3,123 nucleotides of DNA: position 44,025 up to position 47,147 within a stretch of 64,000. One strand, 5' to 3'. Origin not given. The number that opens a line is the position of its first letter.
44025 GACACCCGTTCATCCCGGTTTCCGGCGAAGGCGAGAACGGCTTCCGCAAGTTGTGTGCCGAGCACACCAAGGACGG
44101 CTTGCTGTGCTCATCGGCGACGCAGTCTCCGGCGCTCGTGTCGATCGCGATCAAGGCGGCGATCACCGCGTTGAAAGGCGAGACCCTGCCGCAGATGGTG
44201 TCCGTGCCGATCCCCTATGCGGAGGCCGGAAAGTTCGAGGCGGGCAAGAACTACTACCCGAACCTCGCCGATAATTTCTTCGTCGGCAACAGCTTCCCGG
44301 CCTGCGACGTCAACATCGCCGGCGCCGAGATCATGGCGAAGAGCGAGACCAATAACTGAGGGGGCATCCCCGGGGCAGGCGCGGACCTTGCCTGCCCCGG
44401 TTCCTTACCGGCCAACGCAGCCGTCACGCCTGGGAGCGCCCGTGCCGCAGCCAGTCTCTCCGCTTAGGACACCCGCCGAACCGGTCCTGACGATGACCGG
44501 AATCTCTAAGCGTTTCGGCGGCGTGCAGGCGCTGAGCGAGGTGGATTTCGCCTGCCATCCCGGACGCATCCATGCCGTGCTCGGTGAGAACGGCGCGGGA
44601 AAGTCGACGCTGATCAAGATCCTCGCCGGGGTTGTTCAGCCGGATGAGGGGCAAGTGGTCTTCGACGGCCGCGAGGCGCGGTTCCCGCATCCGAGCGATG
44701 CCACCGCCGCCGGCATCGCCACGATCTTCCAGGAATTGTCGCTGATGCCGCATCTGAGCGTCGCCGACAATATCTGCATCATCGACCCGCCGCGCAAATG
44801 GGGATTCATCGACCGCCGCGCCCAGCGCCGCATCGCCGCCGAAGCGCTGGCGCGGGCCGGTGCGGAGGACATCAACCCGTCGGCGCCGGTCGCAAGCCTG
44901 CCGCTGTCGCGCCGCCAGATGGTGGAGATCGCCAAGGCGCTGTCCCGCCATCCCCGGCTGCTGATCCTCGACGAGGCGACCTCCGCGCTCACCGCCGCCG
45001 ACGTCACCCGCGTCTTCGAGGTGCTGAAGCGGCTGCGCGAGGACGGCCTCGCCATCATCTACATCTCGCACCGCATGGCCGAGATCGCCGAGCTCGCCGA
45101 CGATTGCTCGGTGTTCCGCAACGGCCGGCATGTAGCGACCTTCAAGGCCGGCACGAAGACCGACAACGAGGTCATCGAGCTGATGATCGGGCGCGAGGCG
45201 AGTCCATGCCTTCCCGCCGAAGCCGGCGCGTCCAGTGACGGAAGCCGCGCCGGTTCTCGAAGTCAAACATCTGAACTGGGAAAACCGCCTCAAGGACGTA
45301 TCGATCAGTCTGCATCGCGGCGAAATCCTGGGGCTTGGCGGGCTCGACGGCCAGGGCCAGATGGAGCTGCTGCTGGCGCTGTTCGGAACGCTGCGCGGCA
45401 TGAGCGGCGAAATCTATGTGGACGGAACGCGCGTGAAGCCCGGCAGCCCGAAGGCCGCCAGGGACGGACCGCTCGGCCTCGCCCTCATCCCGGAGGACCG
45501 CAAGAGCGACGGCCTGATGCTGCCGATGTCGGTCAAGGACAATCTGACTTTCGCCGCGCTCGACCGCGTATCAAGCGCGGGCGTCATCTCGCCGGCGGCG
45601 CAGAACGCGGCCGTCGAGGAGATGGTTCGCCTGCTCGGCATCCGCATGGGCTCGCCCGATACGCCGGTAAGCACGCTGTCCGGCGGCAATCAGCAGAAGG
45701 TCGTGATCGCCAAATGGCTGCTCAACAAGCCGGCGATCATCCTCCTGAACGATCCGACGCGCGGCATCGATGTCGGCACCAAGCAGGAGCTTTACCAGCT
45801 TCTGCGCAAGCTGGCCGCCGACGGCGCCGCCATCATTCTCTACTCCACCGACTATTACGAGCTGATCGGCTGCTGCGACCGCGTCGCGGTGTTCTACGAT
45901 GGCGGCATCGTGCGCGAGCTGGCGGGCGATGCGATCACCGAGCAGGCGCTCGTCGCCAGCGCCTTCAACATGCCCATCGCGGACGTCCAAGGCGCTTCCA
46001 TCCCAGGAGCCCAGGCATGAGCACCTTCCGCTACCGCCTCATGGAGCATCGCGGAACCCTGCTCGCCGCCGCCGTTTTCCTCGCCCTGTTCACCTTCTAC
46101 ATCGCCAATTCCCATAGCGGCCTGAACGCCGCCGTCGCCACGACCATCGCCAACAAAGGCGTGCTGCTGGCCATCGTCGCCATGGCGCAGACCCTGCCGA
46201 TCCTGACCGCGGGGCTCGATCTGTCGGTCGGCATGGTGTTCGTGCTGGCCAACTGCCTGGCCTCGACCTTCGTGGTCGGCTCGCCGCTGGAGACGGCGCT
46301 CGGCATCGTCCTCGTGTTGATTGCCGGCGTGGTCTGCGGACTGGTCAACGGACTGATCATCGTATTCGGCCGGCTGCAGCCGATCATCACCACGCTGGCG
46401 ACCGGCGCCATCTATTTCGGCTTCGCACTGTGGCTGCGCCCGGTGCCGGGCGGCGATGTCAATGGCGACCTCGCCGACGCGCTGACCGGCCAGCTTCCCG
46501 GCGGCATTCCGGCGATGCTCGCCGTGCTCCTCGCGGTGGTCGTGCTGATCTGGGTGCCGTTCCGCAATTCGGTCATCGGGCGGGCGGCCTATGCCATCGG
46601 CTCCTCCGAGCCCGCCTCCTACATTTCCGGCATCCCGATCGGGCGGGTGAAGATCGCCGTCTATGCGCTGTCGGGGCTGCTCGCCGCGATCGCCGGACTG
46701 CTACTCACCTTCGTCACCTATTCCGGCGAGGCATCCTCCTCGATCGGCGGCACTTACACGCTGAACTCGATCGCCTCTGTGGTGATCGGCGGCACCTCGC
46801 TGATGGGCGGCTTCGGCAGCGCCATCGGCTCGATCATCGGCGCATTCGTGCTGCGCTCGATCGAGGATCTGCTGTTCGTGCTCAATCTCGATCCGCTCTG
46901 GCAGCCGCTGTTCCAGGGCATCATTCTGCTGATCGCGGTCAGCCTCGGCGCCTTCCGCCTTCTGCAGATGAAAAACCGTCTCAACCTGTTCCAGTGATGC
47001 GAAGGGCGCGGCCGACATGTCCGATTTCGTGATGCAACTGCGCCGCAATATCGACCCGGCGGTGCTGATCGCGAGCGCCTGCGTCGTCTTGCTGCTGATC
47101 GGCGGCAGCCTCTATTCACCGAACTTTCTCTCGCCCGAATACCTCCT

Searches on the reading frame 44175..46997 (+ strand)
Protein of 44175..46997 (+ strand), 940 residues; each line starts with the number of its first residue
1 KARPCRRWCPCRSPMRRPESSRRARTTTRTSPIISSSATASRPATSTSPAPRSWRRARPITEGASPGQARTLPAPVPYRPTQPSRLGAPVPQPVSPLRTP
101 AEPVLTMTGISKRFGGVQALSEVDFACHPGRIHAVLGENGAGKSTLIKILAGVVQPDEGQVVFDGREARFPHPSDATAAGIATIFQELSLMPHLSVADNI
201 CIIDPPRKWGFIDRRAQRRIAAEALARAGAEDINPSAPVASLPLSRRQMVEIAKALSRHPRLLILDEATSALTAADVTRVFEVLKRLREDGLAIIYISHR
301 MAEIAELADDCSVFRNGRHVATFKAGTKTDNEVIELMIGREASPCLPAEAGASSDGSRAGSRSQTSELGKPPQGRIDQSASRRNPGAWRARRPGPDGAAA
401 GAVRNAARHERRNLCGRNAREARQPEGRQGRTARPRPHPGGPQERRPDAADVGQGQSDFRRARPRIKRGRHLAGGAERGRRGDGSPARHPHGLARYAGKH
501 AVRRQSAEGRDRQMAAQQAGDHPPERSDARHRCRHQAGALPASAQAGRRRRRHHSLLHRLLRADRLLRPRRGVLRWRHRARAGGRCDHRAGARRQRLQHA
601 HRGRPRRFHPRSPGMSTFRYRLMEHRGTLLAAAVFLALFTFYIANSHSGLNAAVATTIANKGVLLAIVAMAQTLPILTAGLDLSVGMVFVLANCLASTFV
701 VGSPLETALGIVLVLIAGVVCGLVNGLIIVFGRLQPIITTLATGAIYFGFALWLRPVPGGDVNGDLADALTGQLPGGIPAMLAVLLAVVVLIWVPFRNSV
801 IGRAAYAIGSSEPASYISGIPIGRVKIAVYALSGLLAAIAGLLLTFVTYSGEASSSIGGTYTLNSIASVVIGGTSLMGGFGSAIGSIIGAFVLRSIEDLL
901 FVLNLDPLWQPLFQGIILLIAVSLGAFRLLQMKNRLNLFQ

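Call 90: search_protein_families(library=pfam, proteins=[window:44175-46997:+], max_evalue=0.001)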
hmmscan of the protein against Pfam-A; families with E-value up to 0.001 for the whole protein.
window:44175-46997:+ (940 aa): 2 families
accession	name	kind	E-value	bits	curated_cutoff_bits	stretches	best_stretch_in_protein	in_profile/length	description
PF02653.21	BPD_transp_2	-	1.9e-32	112.9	26.8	1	656-922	3-269/269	Branched-chain amino acid transport system / permease component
PF00005.33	ABC_tran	-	1.2e-29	104.1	25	1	120-270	1-137/137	ABC transporter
